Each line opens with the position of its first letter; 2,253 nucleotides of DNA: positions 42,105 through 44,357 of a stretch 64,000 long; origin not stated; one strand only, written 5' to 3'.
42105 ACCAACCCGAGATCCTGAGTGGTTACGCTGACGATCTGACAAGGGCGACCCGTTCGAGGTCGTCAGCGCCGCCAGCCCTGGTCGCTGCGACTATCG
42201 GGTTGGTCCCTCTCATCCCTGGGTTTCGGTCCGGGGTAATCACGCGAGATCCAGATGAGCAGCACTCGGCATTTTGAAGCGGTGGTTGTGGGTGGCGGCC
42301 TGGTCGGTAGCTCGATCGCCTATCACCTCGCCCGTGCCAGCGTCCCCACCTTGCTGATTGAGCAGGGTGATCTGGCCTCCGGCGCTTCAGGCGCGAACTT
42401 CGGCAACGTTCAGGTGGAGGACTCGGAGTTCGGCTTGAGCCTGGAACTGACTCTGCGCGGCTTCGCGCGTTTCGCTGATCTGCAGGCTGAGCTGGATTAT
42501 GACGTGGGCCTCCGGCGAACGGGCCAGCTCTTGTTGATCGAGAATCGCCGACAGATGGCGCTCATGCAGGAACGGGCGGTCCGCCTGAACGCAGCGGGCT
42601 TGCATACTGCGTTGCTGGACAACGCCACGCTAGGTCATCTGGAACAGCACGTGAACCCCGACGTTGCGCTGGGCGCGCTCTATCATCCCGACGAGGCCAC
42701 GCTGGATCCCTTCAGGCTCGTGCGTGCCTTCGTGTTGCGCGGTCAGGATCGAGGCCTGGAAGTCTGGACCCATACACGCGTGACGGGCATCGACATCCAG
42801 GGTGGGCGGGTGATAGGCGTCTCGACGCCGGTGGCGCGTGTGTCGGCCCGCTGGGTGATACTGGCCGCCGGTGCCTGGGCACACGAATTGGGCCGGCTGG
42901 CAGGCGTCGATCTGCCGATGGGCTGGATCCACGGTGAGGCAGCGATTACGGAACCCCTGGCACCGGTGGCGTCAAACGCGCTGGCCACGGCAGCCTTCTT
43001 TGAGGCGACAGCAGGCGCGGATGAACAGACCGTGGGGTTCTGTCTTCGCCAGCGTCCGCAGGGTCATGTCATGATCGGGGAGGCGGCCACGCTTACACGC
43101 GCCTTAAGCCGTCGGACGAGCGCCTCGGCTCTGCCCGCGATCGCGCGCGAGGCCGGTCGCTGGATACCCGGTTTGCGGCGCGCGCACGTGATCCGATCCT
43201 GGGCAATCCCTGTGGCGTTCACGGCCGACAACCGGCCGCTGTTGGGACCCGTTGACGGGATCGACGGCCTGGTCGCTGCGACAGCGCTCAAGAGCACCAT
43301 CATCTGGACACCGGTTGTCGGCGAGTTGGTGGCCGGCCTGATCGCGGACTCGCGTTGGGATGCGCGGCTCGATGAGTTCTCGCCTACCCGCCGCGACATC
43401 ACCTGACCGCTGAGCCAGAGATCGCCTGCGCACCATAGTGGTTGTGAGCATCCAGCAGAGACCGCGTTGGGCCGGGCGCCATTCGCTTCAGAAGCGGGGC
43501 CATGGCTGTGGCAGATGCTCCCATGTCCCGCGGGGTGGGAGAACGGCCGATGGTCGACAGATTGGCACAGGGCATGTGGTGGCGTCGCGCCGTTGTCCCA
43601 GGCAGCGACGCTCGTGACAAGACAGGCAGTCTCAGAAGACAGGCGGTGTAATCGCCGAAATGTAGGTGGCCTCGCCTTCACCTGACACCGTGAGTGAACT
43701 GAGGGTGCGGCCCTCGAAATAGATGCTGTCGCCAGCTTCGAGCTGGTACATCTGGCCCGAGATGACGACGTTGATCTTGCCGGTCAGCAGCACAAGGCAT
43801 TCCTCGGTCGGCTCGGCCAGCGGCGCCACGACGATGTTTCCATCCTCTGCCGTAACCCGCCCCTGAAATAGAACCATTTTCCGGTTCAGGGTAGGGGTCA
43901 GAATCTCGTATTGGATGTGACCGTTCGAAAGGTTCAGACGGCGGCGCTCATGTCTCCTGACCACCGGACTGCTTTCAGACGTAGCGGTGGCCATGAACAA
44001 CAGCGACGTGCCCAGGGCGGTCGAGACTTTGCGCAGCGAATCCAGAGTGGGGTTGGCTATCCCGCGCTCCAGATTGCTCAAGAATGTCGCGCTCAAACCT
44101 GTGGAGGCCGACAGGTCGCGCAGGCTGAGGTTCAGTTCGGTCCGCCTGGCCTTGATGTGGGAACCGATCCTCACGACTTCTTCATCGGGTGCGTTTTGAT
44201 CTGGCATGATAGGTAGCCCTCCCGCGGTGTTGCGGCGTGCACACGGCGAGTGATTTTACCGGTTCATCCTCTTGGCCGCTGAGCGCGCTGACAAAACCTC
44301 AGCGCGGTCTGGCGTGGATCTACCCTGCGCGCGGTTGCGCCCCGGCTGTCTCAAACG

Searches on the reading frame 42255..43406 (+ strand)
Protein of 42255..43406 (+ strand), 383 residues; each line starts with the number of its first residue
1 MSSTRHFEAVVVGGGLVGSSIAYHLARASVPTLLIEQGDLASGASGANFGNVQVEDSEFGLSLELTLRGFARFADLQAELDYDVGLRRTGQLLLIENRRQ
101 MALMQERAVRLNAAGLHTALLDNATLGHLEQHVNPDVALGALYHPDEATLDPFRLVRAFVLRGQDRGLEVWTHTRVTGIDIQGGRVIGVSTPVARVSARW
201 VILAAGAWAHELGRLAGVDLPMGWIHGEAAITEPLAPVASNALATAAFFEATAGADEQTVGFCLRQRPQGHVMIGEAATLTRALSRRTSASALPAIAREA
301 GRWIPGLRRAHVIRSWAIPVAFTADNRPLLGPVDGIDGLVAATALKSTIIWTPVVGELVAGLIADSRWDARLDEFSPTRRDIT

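Call 30: search_protein_families(library=ncbifam, proteins=[window:42255-43406:+], max_evalue=1e-10)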
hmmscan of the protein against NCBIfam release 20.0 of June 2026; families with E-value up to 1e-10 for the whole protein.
window:42255-43406:+ (383 aa): 14 families
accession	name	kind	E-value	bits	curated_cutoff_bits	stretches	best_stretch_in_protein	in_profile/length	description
TIGR02352.1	thiamin_ThiO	equivalog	9e-29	100.6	250.8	1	10-227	2-225/351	glycine oxidase ThiO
TIGR03377.1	glycerol3P_GlpA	equivalog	6.1e-23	81.1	552.8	1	101-223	92-218/530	anaerobic glycerol-3-phosphate dehydrogenase subunit GlpA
TIGR01373.1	soxB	subfamily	2.2e-21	76.2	529.45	1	5-366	29-385/407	sarcosine oxidase subunit beta family protein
NF008313.0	PRK11101.1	equivalog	4.1e-20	71.9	425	1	5-223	7-227/548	anaerobic glycerol-3-phosphate dehydrogenase subunit A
TIGR03364.1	HpnW_proposed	hypoth_equivalog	2.4e-19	69.6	285.1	1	8-209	2-197/365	TIGR03364 family FAD-dependent oxidoreductase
NF008425.0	PRK11259.1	equivalog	4.3e-18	65.4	257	1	5-379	3-374/377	N-methyl-L-tryptophan oxidase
NF050086.1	pipecolate_AmaA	exception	5.2e-16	58.3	600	0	81-365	113-382/425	L-pipecolate oxidase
NF001933.0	PRK00711.1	subfamily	6.6e-16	58.3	383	1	73-236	119-283/429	D-amino acid dehydrogenase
TIGR03329.1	Phn_aa_oxid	hypoth_equivalog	2.2e-15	56.4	632.8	1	3-334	21-361/460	putative aminophosphonate oxidoreductase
TIGR01377.1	soxA_mon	subfamily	3.1e-15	55.9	479.65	1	7-222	1-213/381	amino oxidase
NF033460.1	glycerol3P_ox_II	equivalog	4.3e-14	52.4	460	1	8-219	3-218/361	type 2 glycerol-3-phosphate oxidase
NF002480.1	PRK01747.1-1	equivalog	6e-14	51.4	540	1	6-230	248-471/645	bifunctional tRNA (5-methylaminomethyl-2-thiouridine)(34)-methyltransferase MnmC2/FAD-dependent 5-carboxymethylaminomethyl-2-thiouridine(34)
TIGR03197.1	MnmC_Cterm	equivalog_domain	5.8e-13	48.7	174.2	1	9-216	2-210/400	FAD-dependent 5-carboxymethylaminomethyl-2-thiouridine(34) oxidoreductase MnmC1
NF008726.1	PRK11728.1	equivalog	2.6e-11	43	299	1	9-220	3-213/389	L-2-hydroxyglutarate oxidase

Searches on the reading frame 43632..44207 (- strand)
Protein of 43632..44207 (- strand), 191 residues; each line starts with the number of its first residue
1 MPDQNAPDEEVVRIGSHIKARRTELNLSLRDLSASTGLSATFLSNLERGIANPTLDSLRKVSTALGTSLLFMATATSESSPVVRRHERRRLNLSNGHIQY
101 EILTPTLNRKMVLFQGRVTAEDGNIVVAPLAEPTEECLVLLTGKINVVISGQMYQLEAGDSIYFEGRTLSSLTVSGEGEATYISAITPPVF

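Call 30: search_protein_families(library=ncbifam, proteins=[window:43632-44207:-], max_evalue=1e-10)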
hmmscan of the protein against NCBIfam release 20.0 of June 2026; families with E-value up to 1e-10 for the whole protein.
window:43632-44207:- (191 aa): 0 families

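Call 61: search_protein_families(library=pfam, proteins=[window:43632-44207:-], max_evalue=0.0001)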
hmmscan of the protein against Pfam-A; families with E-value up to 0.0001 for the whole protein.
window:43632-44207:- (191 aa): 4 families
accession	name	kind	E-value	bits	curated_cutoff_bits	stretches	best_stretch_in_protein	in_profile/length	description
PF01381.28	HTH_3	-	1e-12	48.3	23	1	18-69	1-52/55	Helix-turn-helix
PF07883.17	Cupin_2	-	6.5e-07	29.4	27.2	1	127-183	11-67/70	Cupin domain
PF13560.12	HTH_31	-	6.8e-06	26.7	27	1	14-68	2-57/64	Helix-turn-helix domain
PF12844.13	HTH_19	-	4.1e-05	23.9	30.2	1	15-66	1-52/64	Helix-turn-helix domain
